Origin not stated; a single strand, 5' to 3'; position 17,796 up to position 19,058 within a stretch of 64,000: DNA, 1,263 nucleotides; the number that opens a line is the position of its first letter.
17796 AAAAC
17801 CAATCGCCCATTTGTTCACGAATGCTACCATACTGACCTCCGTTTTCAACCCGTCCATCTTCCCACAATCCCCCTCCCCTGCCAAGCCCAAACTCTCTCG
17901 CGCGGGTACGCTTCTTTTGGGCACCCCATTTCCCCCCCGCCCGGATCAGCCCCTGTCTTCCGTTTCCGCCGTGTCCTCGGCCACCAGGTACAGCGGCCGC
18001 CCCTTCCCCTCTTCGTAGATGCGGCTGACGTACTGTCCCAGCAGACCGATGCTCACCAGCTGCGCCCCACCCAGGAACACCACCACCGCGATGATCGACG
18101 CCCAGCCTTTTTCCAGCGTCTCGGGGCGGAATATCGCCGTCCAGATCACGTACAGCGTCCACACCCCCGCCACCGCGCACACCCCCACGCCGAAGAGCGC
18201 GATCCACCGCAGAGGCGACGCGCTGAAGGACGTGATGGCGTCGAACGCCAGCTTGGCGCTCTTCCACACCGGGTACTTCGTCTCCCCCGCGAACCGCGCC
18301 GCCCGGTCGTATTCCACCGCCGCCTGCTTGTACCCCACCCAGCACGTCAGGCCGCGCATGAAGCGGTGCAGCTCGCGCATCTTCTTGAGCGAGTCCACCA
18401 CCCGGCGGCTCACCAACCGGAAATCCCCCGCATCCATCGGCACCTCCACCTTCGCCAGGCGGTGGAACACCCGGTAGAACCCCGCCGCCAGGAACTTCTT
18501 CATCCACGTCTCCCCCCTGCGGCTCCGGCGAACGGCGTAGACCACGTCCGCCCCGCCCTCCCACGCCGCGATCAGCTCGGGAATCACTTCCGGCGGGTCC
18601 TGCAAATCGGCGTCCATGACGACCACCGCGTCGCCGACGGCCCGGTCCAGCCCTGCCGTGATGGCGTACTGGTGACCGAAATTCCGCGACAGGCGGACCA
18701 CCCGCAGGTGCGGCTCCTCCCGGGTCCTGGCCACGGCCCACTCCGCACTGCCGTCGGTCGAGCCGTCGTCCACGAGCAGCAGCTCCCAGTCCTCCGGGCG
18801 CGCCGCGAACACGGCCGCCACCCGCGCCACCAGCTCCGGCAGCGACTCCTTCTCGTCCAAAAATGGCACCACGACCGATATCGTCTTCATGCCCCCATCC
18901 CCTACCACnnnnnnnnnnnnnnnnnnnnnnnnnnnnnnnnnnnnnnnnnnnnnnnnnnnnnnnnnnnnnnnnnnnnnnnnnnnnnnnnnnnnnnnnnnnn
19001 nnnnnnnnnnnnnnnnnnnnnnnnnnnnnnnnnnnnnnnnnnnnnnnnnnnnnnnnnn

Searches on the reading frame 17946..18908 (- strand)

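Call 9: search_protein_families(library=pfam, proteins=[window:17946-18908:-], max_evalue=0.0001)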
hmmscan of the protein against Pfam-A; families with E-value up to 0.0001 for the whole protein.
window:17946-18908:- (320 aa): 2 families
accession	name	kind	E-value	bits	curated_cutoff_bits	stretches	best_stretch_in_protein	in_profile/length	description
PF00535.33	Glycos_transf_2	-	2.7e-32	112.4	23.3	1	11-172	1-165/168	Glycosyl transferase family 2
PF13506.12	Glyco_transf_21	-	4.2e-05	23.5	21.7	1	82-180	21-123/174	Glycosyl transferase family 21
